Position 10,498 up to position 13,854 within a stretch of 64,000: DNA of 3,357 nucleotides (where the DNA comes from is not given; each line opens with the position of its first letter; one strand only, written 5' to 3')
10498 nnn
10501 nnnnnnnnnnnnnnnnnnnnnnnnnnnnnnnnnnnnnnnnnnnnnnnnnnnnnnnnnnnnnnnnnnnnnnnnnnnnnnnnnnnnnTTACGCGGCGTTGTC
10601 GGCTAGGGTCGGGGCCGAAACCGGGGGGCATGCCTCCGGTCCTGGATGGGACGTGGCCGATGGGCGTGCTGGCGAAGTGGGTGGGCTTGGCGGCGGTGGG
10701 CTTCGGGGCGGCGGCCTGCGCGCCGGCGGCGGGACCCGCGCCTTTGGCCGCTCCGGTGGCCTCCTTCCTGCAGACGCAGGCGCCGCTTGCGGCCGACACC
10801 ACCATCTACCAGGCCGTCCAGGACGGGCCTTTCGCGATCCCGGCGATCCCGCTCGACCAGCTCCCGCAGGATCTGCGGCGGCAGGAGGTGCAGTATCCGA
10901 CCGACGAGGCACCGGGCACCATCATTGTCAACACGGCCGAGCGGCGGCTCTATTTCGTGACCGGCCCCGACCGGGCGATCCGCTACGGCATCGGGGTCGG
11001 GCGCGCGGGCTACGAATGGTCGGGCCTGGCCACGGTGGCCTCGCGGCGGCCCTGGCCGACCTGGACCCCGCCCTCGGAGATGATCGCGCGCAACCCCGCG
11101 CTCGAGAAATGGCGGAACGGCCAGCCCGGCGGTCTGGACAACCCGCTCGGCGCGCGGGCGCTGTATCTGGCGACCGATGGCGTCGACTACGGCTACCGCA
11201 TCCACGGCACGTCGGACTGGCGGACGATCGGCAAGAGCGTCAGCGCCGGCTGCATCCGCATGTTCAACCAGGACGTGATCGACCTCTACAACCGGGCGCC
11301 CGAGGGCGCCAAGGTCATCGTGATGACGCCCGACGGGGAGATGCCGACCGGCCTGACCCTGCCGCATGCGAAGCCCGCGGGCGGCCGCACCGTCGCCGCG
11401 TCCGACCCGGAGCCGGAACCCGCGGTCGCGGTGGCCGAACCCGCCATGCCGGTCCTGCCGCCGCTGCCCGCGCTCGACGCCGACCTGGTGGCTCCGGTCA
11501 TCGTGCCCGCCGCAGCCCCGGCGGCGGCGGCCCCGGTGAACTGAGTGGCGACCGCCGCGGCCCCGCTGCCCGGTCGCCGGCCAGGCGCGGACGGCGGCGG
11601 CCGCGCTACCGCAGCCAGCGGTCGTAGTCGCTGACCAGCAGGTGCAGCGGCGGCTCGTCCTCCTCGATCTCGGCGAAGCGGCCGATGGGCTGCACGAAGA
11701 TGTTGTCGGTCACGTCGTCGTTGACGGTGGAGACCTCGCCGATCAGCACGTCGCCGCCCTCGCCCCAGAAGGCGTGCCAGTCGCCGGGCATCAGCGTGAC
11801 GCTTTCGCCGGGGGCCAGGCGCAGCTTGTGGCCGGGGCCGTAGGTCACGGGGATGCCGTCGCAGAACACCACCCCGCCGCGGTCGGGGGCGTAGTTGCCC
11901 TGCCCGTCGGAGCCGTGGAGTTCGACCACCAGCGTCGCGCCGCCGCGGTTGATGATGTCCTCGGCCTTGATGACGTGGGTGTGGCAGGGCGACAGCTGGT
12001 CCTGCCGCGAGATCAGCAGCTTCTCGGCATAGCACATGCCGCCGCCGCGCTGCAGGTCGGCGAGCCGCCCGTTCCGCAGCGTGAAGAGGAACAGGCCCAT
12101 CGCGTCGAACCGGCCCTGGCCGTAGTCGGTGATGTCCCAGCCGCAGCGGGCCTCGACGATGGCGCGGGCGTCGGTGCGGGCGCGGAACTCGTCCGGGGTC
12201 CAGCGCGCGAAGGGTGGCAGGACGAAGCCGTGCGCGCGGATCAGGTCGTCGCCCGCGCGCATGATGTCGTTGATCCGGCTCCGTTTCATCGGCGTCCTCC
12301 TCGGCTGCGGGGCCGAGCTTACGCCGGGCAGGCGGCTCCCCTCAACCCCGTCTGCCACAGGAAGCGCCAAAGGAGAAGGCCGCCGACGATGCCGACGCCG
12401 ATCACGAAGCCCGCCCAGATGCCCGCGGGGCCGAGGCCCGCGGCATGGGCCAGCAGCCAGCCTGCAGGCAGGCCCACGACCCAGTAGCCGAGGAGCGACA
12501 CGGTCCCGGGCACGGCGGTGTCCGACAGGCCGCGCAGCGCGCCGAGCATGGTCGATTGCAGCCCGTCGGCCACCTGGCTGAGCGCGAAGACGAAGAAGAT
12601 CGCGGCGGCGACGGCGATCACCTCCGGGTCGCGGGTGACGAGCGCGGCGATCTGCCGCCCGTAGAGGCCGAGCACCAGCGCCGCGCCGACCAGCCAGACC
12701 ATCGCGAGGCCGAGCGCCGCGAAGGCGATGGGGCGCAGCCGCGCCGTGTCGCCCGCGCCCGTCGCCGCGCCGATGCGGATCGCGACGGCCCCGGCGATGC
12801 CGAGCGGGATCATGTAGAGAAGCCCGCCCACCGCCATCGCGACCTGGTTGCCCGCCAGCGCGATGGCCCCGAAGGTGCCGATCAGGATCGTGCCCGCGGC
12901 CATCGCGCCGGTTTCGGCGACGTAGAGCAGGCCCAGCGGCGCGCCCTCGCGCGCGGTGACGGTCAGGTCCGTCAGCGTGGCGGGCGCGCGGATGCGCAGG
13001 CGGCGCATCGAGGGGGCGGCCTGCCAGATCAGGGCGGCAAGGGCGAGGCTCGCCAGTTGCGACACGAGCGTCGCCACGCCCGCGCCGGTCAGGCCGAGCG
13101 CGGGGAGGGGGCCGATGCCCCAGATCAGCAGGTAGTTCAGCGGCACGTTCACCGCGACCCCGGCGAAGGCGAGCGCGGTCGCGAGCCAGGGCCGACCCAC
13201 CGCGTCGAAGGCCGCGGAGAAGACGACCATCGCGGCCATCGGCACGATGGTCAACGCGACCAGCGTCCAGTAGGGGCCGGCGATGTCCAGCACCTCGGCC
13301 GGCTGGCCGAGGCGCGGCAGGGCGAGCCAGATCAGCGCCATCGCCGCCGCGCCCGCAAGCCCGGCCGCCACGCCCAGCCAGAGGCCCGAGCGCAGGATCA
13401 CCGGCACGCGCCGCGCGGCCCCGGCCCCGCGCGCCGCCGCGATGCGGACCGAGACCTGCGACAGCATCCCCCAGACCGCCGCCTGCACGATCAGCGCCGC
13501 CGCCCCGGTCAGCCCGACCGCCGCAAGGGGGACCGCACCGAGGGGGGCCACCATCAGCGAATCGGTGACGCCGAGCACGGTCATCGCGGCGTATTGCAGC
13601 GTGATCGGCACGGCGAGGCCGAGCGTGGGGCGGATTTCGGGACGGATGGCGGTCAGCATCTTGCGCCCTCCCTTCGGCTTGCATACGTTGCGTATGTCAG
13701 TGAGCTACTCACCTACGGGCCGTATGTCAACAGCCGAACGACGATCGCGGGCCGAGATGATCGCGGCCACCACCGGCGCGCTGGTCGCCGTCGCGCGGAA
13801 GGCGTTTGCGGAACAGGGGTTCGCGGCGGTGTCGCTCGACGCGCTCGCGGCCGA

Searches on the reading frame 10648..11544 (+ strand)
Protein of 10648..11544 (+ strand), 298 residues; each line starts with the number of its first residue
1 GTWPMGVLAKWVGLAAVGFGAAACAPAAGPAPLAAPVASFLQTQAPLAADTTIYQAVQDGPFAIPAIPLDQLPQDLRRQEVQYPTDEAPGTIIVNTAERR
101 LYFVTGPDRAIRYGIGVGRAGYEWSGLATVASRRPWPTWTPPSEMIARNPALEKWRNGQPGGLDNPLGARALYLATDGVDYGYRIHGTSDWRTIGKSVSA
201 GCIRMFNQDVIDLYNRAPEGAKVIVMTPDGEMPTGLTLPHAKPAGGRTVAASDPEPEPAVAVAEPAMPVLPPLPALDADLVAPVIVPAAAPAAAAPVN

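Call 71: search_protein_families(library=pfam, proteins=[window:10648-11544:+], max_evalue=0.00001)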
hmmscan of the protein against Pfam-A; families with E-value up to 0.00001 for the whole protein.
window:10648-11544:+ (298 aa): 1 family
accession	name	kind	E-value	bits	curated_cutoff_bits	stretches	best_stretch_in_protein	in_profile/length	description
PF03734.19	YkuD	-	4.8e-22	79.5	23.4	1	91-225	3-146/146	L,D-transpeptidase catalytic domain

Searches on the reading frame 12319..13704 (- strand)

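Call 71: search_protein_families(library=pfam, proteins=[window:12319-13704:-], max_evalue=0.00001)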
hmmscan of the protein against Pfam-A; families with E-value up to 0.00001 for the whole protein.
window:12319-13704:- (461 aa): 1 family
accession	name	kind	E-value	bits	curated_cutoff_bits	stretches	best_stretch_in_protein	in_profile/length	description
PF01554.23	MatE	-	5.3e-40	137.2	24.9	2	256-417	1-161/161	MatE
